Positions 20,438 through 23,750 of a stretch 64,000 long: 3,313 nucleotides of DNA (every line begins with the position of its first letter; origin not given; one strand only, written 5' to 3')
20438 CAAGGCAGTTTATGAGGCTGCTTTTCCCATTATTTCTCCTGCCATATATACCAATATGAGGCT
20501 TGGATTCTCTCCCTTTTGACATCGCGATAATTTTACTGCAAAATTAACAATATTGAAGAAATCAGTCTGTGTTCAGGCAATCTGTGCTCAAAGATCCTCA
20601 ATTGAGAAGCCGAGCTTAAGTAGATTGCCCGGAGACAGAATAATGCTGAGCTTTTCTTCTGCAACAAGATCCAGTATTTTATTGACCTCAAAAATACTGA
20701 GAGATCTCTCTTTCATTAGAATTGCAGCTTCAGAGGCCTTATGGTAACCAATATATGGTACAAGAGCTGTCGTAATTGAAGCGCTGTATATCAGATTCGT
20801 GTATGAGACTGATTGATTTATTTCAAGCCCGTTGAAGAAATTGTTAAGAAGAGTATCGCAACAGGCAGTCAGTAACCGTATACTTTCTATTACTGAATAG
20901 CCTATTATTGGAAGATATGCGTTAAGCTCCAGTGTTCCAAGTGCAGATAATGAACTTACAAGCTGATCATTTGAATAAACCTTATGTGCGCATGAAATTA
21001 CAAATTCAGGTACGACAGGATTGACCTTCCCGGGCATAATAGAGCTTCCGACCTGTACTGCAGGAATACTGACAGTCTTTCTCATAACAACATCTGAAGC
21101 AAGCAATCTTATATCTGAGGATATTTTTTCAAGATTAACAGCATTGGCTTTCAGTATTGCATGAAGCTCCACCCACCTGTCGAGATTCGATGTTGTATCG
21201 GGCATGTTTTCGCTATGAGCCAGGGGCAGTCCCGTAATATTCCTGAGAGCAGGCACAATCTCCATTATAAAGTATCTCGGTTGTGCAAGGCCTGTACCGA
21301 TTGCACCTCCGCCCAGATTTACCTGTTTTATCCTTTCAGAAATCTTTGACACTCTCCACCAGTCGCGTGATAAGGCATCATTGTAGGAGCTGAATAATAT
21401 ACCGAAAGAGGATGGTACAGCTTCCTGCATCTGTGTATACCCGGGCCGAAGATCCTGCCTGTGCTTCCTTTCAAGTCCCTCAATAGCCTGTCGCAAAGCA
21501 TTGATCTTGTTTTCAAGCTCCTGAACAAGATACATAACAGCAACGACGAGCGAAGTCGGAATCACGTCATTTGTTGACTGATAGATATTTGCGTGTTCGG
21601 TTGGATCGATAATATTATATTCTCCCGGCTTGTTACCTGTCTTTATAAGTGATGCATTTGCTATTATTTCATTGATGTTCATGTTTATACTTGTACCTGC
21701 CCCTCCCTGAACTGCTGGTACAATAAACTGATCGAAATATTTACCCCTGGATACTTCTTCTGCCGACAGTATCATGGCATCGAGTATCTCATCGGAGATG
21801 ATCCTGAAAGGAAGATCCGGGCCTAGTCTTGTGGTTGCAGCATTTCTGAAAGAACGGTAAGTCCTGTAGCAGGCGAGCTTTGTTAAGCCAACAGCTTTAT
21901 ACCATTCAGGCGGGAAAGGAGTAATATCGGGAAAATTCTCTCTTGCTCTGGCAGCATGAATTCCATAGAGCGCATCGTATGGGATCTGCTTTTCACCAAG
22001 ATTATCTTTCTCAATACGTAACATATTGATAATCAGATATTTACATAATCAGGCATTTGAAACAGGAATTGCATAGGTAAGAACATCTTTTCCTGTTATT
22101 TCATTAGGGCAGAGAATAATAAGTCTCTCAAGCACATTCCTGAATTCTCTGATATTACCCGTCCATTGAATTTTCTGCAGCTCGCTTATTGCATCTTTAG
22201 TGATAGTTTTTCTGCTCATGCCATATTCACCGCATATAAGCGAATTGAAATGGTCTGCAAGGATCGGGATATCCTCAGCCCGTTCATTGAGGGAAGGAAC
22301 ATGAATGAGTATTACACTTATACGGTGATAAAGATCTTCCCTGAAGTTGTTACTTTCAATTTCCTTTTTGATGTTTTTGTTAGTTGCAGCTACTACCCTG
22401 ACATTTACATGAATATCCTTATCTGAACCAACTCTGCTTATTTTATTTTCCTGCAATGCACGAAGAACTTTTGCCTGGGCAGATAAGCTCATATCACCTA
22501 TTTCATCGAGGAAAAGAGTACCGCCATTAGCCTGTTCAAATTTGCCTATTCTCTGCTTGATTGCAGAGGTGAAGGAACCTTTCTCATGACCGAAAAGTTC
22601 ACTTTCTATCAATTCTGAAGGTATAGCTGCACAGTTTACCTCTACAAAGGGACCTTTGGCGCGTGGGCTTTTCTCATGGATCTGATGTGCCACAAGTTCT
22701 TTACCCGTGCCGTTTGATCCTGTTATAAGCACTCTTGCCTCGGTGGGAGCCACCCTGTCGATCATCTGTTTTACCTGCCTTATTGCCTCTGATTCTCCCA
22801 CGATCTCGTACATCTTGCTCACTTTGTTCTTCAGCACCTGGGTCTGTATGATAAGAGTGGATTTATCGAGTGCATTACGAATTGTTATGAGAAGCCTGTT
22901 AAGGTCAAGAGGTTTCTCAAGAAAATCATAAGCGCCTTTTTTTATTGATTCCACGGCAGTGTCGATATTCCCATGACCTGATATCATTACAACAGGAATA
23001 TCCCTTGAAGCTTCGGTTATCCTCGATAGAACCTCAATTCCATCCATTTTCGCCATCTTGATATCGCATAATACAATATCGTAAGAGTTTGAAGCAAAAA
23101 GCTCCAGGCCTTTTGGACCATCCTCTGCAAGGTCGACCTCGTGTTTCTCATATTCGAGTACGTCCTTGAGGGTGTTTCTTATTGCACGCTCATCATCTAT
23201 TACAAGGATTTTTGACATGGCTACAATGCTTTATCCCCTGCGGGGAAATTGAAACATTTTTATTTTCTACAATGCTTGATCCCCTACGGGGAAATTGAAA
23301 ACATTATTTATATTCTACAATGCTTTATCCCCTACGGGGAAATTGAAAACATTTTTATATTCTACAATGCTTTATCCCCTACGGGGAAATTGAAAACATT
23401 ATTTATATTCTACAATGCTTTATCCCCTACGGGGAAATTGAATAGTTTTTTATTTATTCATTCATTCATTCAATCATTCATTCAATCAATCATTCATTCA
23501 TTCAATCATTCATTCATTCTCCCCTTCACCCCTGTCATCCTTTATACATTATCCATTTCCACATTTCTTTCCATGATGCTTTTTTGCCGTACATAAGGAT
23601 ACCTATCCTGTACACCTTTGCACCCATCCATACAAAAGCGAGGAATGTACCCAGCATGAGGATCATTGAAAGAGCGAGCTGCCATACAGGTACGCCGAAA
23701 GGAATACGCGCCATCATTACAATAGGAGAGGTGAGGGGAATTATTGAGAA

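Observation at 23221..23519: Five tandem 47-48-bp hairpin units with a CRISPR-repeat-like core but no spacers, fused to a (CATT/CAAT)15 microsatellite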

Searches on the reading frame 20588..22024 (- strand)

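Call 29: search_protein_families(library=pfam, proteins=[window:20588-22024:-])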
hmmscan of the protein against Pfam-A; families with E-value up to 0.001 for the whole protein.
window:20588-22024:- (478 aa): 2 families
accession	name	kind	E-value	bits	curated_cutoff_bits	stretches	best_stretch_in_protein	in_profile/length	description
PF00206.25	Lyase_1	-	1.5e-56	192.5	27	1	71-349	46-310/312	Lyase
PF10415.14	FumaraseC_C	-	1.3e-08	35.6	32.5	1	418-469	2-53/54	Fumarase C C-terminus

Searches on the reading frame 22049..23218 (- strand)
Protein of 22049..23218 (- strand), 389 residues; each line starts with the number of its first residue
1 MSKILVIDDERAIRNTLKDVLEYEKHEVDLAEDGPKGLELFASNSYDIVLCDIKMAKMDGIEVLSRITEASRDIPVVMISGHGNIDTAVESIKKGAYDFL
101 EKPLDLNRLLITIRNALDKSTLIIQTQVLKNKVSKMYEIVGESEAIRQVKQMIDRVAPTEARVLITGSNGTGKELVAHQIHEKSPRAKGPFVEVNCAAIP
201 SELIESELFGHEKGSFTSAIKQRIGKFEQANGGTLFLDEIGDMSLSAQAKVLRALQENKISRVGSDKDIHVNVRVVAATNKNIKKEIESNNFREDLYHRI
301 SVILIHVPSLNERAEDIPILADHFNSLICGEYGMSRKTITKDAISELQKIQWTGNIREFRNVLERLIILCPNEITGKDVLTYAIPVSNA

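Call 19: find_encoding_contigs(protein=window:22049-23218:-, flank=3000, max_places=10)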
Protein window:22049-23218:- (389 aa): 2 contigs read that carry it; 1 place shown.
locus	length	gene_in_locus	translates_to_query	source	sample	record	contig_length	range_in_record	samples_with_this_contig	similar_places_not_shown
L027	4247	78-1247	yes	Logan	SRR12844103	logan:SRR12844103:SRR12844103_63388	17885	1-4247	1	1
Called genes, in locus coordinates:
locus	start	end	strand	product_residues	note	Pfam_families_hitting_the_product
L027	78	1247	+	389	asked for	PF00072:Response_reg, PF00158:Sigma54_activat, PF14532:Sigma54_activ_2, PF00004:AAA (weak), PF07728:AAA_5 (weak), PF25601:AAA_lid_14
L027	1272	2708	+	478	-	PF00206:Lyase_1, PF10415:FumaraseC_C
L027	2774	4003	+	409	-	PF01926:MMR_HSR1, PF18128:HydF_dimer, PF18133:HydF_tetramer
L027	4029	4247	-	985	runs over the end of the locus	PF03062:MBOAT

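Call 29: search_protein_families(library=pfam, proteins=[window:22049-23218:-])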
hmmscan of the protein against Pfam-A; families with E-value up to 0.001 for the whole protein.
window:22049-23218:- (389 aa): 9 families
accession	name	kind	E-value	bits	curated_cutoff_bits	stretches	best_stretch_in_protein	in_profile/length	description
PF00158.32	Sigma54_activat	-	1.9e-72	242.8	20.2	1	139-305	1-167/168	Sigma-54 interaction domain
PF00072.30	Response_reg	-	7e-31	107.1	30.2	1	4-113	1-110/111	Response regulator receiver domain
PF14532.12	Sigma54_activ_2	-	1.1e-24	87.7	25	1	140-310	1-138/138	Sigma-54 interaction domain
PF25601.1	AAA_lid_14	-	3.5e-18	65.7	27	1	312-379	2-69/87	AAA+ ATPase lid domain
PF00004.35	AAA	-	1.5e-07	32.4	21.2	1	163-293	1-120/131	ATPase family associated with various cellular activities (AAA)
PF07728.20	AAA_5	-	3e-07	30.9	22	1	163-294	2-133/139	AAA domain (dynein-related subfamily)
PF01078.27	Mg_chelatase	-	4.3e-05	23.5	20.3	0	221-281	96-158/207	Magnesium chelatase, subunit ChlI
PF13191.12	AAA_16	-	0.00054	20.9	32.6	0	140-204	3-73/167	AAA ATPase domain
PF12775.13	AAA_7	-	0.00085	19.3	25.8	0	147-216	20-94/181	P-loop containing dynein motor region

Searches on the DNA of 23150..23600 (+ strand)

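Call 18: search_rna_families(source=window, start=23150, end=23600, threshold=evalue, max_evalue=10)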
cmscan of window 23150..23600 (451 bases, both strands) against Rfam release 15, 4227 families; matches with E-value up to 10: 12.
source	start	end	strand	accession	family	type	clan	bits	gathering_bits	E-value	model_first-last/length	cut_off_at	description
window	23165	23250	+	RF02568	UptR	Gene; sRNA;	-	19.4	100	0.9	1-92/92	no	Escherichia coli small RNA (uptR) gene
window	23162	23305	+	RF01979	HOTAIRM1_5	Gene; lncRNA;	-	18.2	60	2.4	1-145/145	no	HOX antisense intergenic RNA myeloid 1 conserved region 5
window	23415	23477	-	RF00348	snoR9_plant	Gene; snRNA; snoRNA; CD-box;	-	17.6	43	3.9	1-129/129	no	Small nucleolar RNA snoR9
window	23314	23405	-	RF03812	mir-BART19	Gene; miRNA;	-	16.5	100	1.6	1-93/93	no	mir-BART19 microRNA precursor family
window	23293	23372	-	RF02029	sraA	Gene; sRNA;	-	15.9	56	9.6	1-95/95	no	sraA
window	23388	23456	+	RF03996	mir-3012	Gene; miRNA;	-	15.7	90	6.2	1-68/68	no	mir-3012 microRNA precursor family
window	23437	23474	-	RF01991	SECIS_5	Cis-reg;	-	15.3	50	6.5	1-66/66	no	Selenocysteine insertion sequence 5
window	23325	23398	+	RF02572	babR_5UTR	Cis-reg;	-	15.3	93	8.8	1-134/134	no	Brucella babR 5'UTR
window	23220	23310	-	RF03812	mir-BART19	Gene; miRNA;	-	15.1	100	4.1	1-93/93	no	mir-BART19 microRNA precursor family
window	23219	23409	-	RF01446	S_pombe_snR95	Gene; snRNA; snoRNA; HACA-box;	-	14.9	60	1.6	1-222/222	no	small nucleolar RNA snR95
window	23369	23468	-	RF01459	rliE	Gene; sRNA;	-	14.1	90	7.8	1-222/222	no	Listeria sRNA rliE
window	23225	23259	-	RF01767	SAM-III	Cis-reg; riboswitch;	-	13.3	45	6.7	1-82/82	no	SAM-III riboswitch aptamer (SMK box)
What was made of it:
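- No CRISPR-DR or other Rfam match (call 18).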

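Call 32: build_rna_model(alignment_id=A1, structure=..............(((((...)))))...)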
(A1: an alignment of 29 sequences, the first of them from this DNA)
Model R1 built from alignment A1 (29 sequences, 30 columns); structure: as given.
model positions 30; base pairs 5; branch points 0; effective number of sequences 29; information 1.315 bits per position. Calibrated on 0.2 Mb of random sequence (short: E-values are rough).
structure used (alignment columns):
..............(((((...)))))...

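Call 33: search_with_rna_model(model_id=R1, source=window, filters=off, max_evalue=10)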
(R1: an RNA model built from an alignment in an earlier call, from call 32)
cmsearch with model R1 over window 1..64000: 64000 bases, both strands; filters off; matches with E-value up to 10: 23.
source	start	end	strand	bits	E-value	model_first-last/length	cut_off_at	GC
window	23314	23343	+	48.8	2.9e-14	1-30/30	no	0.43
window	23361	23390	+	48.8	2.9e-14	1-30/30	no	0.43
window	23409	23438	+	48.8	2.9e-14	1-30/30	no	0.43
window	23266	23295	+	47.8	6.4e-14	1-30/30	no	0.47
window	42424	42453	+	45.3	4.4e-13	1-30/30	no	0.37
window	23220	23249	+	44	1.2e-12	1-30/30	no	0.5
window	42484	42513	+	43.4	1.9e-12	1-30/30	no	0.4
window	42544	42573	+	38.9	6e-11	1-30/30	no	0.37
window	14584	14605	+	12.9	0.031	1-30/30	no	0.36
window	14236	14259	+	9.8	0.36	1-30/30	no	0.46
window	337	360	+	9.2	0.57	1-30/30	no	0.5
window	57443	57465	+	9.1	0.6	1-30/30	no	0.48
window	39149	39164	-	8.6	0.91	1-30/30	no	0.19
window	10967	10975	-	8.3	1.1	1-30/30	no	0.33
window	36539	36565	+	7.7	1.8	1-30/30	no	0.37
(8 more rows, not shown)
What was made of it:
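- On REP/BIME-RAYT (REPtron) system: The window holds two arrays 19 kb apart (call 33). All 8 window units are on the + strand (call 33).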

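Call 80: search_with_rna_model(model_id=R1, sources=[L117, L150, L156, L157, L161, L164, L165, L167, L091, L092, L128], max_evalue=0.001)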
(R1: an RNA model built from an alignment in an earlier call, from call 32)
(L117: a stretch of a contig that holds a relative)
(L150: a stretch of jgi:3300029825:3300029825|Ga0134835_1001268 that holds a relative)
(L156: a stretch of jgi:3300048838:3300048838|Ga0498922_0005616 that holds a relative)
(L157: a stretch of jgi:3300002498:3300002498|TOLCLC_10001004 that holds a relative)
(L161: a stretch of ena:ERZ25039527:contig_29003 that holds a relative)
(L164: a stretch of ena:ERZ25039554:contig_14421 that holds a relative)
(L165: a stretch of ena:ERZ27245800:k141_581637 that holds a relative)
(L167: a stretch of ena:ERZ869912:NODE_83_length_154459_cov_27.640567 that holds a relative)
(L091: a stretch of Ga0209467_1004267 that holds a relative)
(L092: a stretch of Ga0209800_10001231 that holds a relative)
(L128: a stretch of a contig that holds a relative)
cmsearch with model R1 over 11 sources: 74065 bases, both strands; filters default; matches with E-value up to 0.001: 81.
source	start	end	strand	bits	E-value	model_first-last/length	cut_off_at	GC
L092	517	546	+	47.9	6.9e-14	1-30/30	no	0.47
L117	7590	7619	+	46.8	1.5e-13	1-30/30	no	0.5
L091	3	32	-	46.8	1.5e-13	1-30/30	no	0.5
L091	257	286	-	46.8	1.5e-13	1-30/30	no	0.5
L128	2083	2112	+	46.8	1.5e-13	1-30/30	no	0.5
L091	307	336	-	46.7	1.7e-13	1-30/30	no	0.53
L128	2033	2062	+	46.7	1.7e-13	1-30/30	no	0.53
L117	6215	6244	-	42.5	4.2e-12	1-30/30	no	0.57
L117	5933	5962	+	42.3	5.2e-12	1-30/30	no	0.47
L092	546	575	-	42.3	5.2e-12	1-30/30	no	0.47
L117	5885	5914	+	41.9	6.8e-12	1-30/30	no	0.5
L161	2642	2671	-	41.2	1.2e-11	1-30/30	no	0.47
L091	360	389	-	40.3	2.4e-11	1-30/30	no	0.53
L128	1980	2009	+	40.3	2.4e-11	1-30/30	no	0.53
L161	2478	2507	-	40.2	2.6e-11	1-30/30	no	0.5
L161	2690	2719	-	40.2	2.6e-11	1-30/30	no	0.5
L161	2739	2768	-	40.2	2.6e-11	1-30/30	no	0.5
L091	228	257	+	39.8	3.4e-11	1-30/30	no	0.43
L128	2112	2141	-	39.8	3.4e-11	1-30/30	no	0.43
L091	180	209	+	39.5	4.4e-11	1-30/30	no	0.47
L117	5962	5991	-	38.9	6.9e-11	1-30/30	no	0.53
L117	6165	6194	-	38.9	6.9e-11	1-30/30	no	0.53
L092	720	749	+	38.9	6.9e-11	1-30/30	no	0.53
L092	594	623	-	38.4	1.1e-10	1-30/30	no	0.47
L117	6012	6041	-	37.9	1.5e-10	1-30/30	no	0.47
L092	670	699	+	37.9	1.5e-10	1-30/30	no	0.47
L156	4514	4543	+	37.8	1.7e-10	1-30/30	no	0.4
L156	3142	3171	+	36.7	4e-10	1-30/30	no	0.3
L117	5837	5866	+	36.5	4.6e-10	1-30/30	no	0.5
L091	56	85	-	36.3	5.1e-10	1-30/30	no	0.57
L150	4652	4681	+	35.5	9.4e-10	1-30/30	no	0.53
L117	6088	6117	+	35.4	1.1e-09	1-30/30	no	0.47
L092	467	496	+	34.6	1.9e-09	1-30/30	no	0.6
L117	6136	6165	+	34.3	2.4e-09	1-30/30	no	0.5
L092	749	778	-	34.3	2.4e-09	1-30/30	no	0.5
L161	2527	2556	-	33.6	4.3e-09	1-30/30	no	0.47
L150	4556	4585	+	33.2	5.6e-09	1-30/30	no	0.57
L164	2463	2492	+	32.7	8.5e-09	1-30/30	no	0.47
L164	2768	2797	+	32.7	8.5e-09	1-30/30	no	0.47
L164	3812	3841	+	32.7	8.5e-09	1-30/30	no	0.47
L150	3184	3213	-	31.9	1.5e-08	1-30/30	no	0.47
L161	3808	3837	-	31.7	1.9e-08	1-30/30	no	0.37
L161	4514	4543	+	31.5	2.2e-08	1-30/30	no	0.53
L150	4508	4537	+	31.4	2.4e-08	1-30/30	no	0.53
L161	4635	4664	+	31.2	2.7e-08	1-30/30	no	0.5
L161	3006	3035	-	31.1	2.9e-08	1-30/30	no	0.3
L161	4732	4761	-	30.8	3.8e-08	1-30/30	no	0.47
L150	4604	4633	+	30.4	4.9e-08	1-30/30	no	0.63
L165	2359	2388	+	29.9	7.2e-08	1-30/30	no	0.47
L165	2705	2734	+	29.6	9.4e-08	1-30/30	no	0.5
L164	3518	3547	+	28.5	2.2e-07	1-30/30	no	0.5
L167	3555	3584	+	28.1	3.1e-07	1-30/30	no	0.43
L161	4782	4811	-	27.6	4.2e-07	1-30/30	no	0.43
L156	4601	4630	+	27.4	5.2e-07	1-30/30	no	0.37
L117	5793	5818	+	27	7e-07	5-30/30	no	0.46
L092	797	822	-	27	7e-07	5-30/30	no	0.46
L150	4700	4729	+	26.7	9e-07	1-30/30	no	0.5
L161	4467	4493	+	26.3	1.2e-06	4-30/30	no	0.48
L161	2788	2838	-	26.1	1.4e-06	1-30/30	no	0.49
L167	3764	3793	-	25.7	1.9e-06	1-30/30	no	0.47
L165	2413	2442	+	25.1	3.1e-06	1-30/30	no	0.47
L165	2768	2797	-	24.4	5e-06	1-30/30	no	0.43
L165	2846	2875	-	24.4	5e-06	1-30/30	no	0.43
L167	3613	3642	-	23.8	8e-06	1-30/30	no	0.43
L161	2430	2459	-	23.5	1e-05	1-30/30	no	0.4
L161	2953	2982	-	23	1.5e-05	1-30/30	no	0.47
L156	3025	3054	-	22.9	1.7e-05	1-30/30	no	0.53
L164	2642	2671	-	22.8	1.8e-05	1-30/30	no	0.47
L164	2872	2901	-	22.8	1.8e-05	1-30/30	no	0.47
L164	3686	3715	-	22.8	1.8e-05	1-30/30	no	0.47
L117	7487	7516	+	22.7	2e-05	1-30/30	no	0.47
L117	7536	7565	+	22.7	2e-05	1-30/30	no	0.6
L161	2584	2614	-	22.6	2e-05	1-30/30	no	0.45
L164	2336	2365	-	21.8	3.8e-05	1-30/30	no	0.47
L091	132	161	+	21.3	5.7e-05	1-30/30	no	0.47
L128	2160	2189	-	21.3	5.7e-05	1-30/30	no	0.47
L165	2476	2505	-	20.7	9.2e-05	1-30/30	no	0.43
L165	2554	2583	-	20.7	9.2e-05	1-30/30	no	0.43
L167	3817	3834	-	20.4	0.00012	13-30/30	no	0.5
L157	3757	3786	-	18.7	0.00041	1-30/30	no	0.5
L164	2925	2949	-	17.8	0.00086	6-30/30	no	0.4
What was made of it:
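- Model R1 finds 81 units at E <= 1e-3 in those 74 kb, clustered around the gene (call 80).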
